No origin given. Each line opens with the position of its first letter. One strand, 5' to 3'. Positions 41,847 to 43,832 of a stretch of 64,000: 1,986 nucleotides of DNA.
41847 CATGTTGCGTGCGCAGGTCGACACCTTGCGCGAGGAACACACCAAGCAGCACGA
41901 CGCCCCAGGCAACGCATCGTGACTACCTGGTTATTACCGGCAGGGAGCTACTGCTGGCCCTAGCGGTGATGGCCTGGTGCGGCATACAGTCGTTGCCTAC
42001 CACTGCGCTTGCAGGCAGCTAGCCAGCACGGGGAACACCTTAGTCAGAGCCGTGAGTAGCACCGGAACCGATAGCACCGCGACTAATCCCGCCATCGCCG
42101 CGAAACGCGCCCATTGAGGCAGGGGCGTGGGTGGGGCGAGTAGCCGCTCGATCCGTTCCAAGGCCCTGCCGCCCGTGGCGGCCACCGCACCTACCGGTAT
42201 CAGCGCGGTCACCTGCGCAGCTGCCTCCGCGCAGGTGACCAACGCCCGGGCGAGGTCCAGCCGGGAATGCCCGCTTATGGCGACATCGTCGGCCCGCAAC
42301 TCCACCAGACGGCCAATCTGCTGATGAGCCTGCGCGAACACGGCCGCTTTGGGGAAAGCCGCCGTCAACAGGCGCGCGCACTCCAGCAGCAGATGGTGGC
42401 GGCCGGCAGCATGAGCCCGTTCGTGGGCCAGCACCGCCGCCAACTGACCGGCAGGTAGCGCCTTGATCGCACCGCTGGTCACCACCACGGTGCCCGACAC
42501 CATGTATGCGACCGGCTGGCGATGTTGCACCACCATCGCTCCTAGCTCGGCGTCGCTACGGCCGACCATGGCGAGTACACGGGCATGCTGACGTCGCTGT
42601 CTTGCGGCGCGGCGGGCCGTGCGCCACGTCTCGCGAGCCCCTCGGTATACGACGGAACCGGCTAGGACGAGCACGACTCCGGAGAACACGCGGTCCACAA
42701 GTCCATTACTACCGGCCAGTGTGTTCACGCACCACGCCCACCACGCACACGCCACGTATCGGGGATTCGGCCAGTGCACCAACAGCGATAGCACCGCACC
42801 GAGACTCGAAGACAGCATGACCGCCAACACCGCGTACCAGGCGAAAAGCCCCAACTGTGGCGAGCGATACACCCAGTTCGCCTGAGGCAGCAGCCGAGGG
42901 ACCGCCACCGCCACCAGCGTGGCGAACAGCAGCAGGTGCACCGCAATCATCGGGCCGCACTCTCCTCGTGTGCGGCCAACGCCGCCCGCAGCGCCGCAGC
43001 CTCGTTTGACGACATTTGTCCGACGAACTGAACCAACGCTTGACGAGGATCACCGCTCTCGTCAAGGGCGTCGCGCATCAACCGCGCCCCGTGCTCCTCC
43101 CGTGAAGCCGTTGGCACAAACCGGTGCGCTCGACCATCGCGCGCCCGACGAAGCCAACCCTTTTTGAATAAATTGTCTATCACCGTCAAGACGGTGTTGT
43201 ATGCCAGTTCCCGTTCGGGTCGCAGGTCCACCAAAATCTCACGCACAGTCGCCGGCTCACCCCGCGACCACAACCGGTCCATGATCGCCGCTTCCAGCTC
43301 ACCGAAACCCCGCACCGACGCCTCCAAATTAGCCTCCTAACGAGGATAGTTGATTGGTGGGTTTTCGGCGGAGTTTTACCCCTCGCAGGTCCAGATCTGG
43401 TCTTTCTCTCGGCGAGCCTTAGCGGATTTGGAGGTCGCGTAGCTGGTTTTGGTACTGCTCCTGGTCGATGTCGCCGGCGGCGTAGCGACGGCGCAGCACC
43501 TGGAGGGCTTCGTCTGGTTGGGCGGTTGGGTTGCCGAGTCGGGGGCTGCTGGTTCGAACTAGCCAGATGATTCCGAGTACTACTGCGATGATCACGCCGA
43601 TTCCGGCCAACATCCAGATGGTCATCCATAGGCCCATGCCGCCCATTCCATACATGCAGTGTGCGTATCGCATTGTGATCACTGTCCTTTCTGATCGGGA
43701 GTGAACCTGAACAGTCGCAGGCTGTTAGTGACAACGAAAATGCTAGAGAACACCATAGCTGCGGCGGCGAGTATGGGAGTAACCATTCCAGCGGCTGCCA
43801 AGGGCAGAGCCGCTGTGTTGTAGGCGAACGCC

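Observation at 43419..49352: Seven-gene copper operon built largely from uncharacterised parts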

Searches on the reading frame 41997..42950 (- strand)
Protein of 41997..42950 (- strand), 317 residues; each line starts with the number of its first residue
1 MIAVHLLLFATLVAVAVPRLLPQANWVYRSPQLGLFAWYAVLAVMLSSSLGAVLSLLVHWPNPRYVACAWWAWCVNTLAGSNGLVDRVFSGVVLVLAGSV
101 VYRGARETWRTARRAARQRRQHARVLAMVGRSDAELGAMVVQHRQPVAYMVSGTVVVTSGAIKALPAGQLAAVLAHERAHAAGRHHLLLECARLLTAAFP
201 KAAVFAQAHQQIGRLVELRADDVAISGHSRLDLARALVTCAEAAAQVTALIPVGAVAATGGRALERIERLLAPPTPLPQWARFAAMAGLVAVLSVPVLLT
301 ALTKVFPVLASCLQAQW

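Call 3: search_protein_families(library=pfam, proteins=[window:41997-42950:-], max_evalue=0.01)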
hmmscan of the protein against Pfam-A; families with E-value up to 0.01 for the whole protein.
window:41997-42950:- (317 aa): 1 family
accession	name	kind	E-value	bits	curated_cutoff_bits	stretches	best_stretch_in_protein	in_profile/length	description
PF01435.24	Peptidase_M48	-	3.8e-12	46.8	20.3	1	115-270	4-182/186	Peptidase family M48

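Call 4: search_protein_families(library=ncbifam, proteins=[window:41997-42950:-], max_evalue=0.01)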
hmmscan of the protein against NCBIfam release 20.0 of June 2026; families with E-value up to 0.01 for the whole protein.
window:41997-42950:- (317 aa): 1 family
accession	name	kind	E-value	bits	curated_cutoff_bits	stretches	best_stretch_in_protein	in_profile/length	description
NF002669.0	PRK02391.1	equivalog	0.0014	17.8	341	1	153-196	117-160/298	zinc metalloprotease HtpX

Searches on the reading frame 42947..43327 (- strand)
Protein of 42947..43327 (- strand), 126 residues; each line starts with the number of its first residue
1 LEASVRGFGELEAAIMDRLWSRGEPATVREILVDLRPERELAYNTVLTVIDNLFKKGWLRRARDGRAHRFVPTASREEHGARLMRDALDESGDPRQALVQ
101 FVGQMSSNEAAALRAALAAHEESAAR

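Call 3: search_protein_families(library=pfam, proteins=[window:42947-43327:-], max_evalue=0.01)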
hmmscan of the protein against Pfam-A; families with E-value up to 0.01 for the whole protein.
window:42947-43327:- (126 aa): 1 family
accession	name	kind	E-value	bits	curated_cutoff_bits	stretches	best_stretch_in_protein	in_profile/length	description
PF03965.22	Penicillinase_R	-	6.3e-25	88.2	22.6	1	9-118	2-114/115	Penicillinase repressor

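Call 4: search_protein_families(library=ncbifam, proteins=[window:42947-43327:-], max_evalue=0.01)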
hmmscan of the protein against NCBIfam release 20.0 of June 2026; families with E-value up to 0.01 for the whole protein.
window:42947-43327:- (126 aa): 3 families
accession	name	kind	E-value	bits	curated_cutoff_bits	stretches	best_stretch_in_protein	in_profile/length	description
TIGR02698.1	CopY_TcrY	equivalog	1.3e-06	28.7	121.95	1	12-90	6-83/130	CopY/TcrY family copper transport repressor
NF012168.1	BlaI_of_BCL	exception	4.2e-06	26.7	180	1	10-115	8-116/121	penicillinase repressor BlaI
NF000243.1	MecI_of_mecA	exception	0.0052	17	250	1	11-70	11-69/123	mecA-type methicillin resistance repressor MecI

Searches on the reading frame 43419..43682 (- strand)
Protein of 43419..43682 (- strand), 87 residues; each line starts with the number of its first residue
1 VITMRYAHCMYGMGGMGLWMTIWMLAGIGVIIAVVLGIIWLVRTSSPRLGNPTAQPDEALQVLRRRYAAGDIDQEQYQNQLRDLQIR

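Call 3: search_protein_families(library=pfam, proteins=[window:43419-43682:-], max_evalue=0.01)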
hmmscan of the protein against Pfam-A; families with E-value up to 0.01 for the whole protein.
window:43419-43682:- (87 aa): 1 family
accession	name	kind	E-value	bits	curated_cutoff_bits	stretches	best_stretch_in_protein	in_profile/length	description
PF09851.14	SHOCT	-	6.8e-07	29.3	27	1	58-84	1-27/28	Short C-terminal domain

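Call 4: search_protein_families(library=ncbifam, proteins=[window:43419-43682:-], max_evalue=0.01)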
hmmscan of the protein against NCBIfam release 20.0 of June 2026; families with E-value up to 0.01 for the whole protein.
window:43419-43682:- (87 aa): 0 families
